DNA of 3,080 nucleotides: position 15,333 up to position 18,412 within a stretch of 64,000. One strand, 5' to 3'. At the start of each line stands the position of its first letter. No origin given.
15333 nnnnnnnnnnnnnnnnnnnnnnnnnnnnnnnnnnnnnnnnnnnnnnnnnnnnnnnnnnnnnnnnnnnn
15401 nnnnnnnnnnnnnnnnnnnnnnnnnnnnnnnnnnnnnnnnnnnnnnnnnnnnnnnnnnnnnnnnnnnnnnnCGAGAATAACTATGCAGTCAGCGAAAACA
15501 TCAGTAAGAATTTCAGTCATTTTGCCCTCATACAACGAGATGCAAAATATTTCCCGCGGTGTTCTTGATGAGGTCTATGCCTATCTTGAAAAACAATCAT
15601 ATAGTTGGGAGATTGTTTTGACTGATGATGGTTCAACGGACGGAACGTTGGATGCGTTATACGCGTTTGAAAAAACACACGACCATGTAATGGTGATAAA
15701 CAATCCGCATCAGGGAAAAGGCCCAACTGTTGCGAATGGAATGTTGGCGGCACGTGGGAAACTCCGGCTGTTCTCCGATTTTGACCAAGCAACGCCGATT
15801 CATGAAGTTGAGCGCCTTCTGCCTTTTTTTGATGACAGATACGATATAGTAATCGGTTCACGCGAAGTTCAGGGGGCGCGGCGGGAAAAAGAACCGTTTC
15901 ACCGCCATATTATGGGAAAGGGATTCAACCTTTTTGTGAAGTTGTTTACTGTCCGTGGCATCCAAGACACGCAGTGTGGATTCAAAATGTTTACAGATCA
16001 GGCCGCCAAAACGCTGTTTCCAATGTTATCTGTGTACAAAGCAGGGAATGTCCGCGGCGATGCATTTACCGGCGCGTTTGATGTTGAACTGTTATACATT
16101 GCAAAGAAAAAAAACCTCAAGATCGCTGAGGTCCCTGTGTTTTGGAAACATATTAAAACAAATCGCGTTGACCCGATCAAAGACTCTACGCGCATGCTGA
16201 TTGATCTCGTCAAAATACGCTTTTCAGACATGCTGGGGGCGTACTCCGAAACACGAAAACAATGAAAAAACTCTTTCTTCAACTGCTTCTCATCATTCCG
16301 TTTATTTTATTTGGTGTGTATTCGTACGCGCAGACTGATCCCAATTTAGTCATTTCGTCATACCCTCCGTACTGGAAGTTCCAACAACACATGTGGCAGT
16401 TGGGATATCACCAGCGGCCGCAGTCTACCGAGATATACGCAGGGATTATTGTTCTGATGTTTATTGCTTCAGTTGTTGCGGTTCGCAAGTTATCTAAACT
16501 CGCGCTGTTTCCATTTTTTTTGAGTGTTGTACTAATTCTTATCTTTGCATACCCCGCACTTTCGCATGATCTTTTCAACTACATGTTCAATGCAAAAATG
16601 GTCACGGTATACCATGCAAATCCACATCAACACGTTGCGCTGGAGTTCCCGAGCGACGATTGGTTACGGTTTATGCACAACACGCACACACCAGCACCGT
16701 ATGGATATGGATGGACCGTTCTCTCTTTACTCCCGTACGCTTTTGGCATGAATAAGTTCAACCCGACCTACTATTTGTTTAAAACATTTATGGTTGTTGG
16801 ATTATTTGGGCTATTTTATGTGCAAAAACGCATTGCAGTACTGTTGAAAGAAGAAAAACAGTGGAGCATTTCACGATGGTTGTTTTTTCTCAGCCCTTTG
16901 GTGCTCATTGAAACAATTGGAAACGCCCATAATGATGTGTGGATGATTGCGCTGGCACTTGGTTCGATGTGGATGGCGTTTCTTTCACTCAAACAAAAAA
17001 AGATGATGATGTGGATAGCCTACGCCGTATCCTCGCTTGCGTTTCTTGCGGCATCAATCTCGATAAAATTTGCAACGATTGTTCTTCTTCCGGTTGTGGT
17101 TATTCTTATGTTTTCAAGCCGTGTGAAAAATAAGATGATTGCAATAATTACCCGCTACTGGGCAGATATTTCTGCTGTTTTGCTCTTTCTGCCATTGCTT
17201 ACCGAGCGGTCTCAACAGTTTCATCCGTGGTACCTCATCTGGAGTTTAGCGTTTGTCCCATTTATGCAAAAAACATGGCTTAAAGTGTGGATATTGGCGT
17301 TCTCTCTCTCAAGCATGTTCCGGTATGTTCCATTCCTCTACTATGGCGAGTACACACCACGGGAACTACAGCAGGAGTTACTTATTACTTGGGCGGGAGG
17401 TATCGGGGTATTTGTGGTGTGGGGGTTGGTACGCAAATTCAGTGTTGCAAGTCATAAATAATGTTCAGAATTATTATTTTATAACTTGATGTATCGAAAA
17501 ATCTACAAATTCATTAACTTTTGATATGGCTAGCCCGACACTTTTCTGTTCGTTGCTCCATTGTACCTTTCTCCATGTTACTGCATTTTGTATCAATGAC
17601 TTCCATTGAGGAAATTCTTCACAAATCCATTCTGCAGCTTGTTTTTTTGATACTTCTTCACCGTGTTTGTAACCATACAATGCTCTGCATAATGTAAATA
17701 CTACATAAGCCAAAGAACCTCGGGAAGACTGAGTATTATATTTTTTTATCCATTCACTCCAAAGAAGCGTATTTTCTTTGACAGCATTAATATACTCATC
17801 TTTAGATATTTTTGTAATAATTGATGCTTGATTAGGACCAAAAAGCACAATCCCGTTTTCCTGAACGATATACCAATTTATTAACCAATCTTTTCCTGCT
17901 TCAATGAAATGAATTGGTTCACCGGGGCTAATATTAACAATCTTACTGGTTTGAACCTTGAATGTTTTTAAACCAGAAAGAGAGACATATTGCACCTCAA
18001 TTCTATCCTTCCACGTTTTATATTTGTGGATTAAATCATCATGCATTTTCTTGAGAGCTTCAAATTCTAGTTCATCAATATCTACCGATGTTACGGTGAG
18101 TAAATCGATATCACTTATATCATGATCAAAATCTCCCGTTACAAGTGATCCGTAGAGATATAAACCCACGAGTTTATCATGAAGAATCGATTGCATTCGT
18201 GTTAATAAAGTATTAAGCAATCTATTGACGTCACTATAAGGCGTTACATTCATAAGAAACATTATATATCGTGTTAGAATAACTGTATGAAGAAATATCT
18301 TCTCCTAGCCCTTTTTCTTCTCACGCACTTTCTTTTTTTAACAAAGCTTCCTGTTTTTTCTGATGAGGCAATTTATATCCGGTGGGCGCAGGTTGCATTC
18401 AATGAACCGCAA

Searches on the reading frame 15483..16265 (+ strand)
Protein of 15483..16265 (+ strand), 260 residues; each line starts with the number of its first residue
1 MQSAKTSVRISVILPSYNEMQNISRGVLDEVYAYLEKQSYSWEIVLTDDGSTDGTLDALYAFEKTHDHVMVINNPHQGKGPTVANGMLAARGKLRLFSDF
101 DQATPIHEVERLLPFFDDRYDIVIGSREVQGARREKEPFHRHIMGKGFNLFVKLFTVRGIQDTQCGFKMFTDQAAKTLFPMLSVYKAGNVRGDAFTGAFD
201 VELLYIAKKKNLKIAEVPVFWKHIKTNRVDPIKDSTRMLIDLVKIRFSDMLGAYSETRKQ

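Call 4: search_protein_families(library=pfam, proteins=[window:15483-16265:+], max_evalue=0.01)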
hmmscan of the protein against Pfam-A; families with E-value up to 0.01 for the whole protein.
window:15483-16265:+ (260 aa): 1 family
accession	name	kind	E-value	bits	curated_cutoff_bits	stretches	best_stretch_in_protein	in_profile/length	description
PF00535.33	Glycos_transf_2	-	7.4e-22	78.5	23.3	1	11-177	1-166/168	Glycosyl transferase family 2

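Call 11: search_protein_families(library=ncbifam, proteins=[window:15483-16265:+], max_evalue=0.001)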
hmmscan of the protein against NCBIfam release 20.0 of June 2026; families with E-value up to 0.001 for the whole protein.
window:15483-16265:+ (260 aa): 15 families
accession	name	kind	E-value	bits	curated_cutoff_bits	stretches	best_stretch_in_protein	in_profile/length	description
NF047588.1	GlcsyltransPgfSStrep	equivalog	1e-14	54.5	500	1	9-181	2-170/308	glycosyltransferase PgfS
NF007986.1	PRK10714.1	equivalog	2.4e-13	49.8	529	1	9-171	7-165/316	undecaprenyl-phosphate 4-deoxy-4-formamido-L-arabinose transferase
NF007482.0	PRK10073.1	equivalog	1.2e-11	44.2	423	1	6-113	4-107/334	glycosyltransferase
NF041875.1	EPS_EpsD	equivalog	4.4e-11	42.7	370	1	10-134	1-123/325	exopolysaccharide biosynthesis glycosyltransferase EpsD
TIGR03937.1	PgaC_IcaA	equivalog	5.8e-11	42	422.3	1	6-96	43-130/407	poly-beta-1,6-N-acetyl-D-glucosamine synthase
NF041391.1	DPhHxTase_Halo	equivalog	6.1e-10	38.4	375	1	16-174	3-149/213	dolichyl-phosphate hexose transferase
NF047683.1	TeichurnBiosyTuaG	equivalog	6.8e-10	39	400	1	7-118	5-113/252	teichuronic acid biosynthesis protein TuaG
TIGR04182.1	glyco_TIGR04182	equivalog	1.7e-09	37.5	325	1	10-244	2-216/293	S-layer glycoprotein N-glycosyltransferase AglJ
NF010496.0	PRK13915.1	equivalog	3.2e-09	36.3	262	1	2-104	25-129/307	glucosyl-3-phosphoglycerate synthase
NF058614.1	PPMAGASynPpgS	equivalog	1.3e-07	31.3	370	1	12-178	4-165/226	polyprenyl-phospho-N-acetylgalactosaminyl synthase PpgS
NF038302.1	EPS_HpsE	equivalog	2.2e-07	30.1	300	1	9-106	2-101/307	hormogonium polysaccharide biosynthesis glycosyltransferase HpsE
TIGR04283.1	glyco_like_mftF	equivalog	3.5e-07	30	182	1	10-110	1-91/221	TIGR04283 family arsenosugar biosynthesis glycosyltransferase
NF053739.1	GlytfEpsEBac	equivalog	5.4e-07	28.9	450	1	9-122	2-115/265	glycosyltransferase EpsE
NF050050.1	ProtGlycPglI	equivalog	2.6e-06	27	500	1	9-129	3-121/306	GalNAc(5)-diNAcBac-PP-undecaprenol beta-1,3-glucosyltransferase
TIGR03965.1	mycofact_glyco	equivalog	0.00022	20.2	280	1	8-126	74-189/467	mycofactocin biosynthesis glycosyltransferase MftF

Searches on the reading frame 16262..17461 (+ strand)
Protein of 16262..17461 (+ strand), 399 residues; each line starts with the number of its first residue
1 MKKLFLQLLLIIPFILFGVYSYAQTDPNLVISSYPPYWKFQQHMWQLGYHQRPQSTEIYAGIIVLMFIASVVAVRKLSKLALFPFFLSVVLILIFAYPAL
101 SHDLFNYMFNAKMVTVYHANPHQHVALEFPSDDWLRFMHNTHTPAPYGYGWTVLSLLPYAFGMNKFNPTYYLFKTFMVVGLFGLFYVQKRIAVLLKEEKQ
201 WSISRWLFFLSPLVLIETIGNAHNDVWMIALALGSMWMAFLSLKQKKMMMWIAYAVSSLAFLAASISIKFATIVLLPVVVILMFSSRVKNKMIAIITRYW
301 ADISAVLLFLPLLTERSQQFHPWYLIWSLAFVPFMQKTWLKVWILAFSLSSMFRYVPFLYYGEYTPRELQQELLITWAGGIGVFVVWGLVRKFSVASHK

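Call 4: search_protein_families(library=pfam, proteins=[window:16262-17461:+], max_evalue=0.01)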
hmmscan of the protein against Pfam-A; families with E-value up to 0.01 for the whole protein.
window:16262-17461:+ (399 aa): 0 families

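Call 11: search_protein_families(library=ncbifam, proteins=[window:16262-17461:+], max_evalue=0.001)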
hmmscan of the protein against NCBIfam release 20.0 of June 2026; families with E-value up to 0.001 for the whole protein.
window:16262-17461:+ (399 aa): 0 families

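Call 16: search_protein_families(library=pfam, proteins=[window:16262-17461:+], max_evalue=5)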
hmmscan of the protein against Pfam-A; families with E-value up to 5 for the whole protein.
window:16262-17461:+ (399 aa): 1 family
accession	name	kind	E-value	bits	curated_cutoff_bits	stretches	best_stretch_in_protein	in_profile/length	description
PF19589.4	DUF6095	-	0.033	14.8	23.8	1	193-238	7-52/73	Family of unknown function (DUF6095)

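Call 46: search_solved_structures(query=window:16262-17461:+, max_evalue=5)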
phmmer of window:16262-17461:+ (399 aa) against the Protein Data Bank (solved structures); distinct sequences matched with E-value up to 5: 1.
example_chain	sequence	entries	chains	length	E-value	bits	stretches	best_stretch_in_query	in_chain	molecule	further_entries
3rg1_C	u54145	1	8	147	1.2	11.5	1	82-136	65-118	LY86 protein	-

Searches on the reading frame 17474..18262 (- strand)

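Call 20: search_protein_families(library=ncbifam, proteins=[window:17474-18262:-], max_evalue=0.00001)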
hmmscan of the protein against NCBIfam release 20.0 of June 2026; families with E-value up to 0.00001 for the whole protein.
window:17474-18262:- (262 aa): 9 families
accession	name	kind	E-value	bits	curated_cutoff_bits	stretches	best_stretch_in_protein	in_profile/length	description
NF012212.1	ANT_9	subfamily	4.1e-16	59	340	2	125-251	123-246/249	aminoglycoside nucleotidyltransferase ANT(9)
NF010309.0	PRK13746.1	subfamily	2.8e-15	56.3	193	1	133-260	138-257/263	aminoglycoside adenylyltransferase family protein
NF012157.0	ANT_3pp_I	equivalog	6.5e-11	42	375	1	133-261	132-252/256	AadA family aminoglycoside 3''-O-nucleotidyltransferase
NF012135.0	ANT_3pp_9_crypt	exception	1.9e-08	34.2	560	1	25-256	22-253/262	cryptic aminoglycoside nucleotidyltransferase ANT(3'')/ANT(9)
NF033126.1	ANT_3pp_AadA1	exception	2.6e-08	33.7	587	0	133-256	133-248/258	ANT(3'')-Ia family aminoglycoside nucleotidyltransferase AadA1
NF033127.1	ANT_3pp_AadA3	exception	3.1e-08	33.4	595.5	0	16-70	8-61/258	ANT(3'')-Ia family aminoglycoside nucleotidyltransferase AadA3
NF053581.1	ANT_3pp_Ic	exception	5.5e-08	32.7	545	0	21-71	18-67/265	aminoglycoside nucleotidyltransferase ANT(3'')-Ic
NF033220.1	ANT_3pp_II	equivalog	9.8e-08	31.7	400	0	16-63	7-53/258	ANT(3'')-II family aminoglycoside nucleotidyltransferase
NF045909.1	ANT_9_Ic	equivalog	2.3e-06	27.1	505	0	136-214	141-211/259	aminoglycoside nucleotidyltransferase ANT(9)-Ic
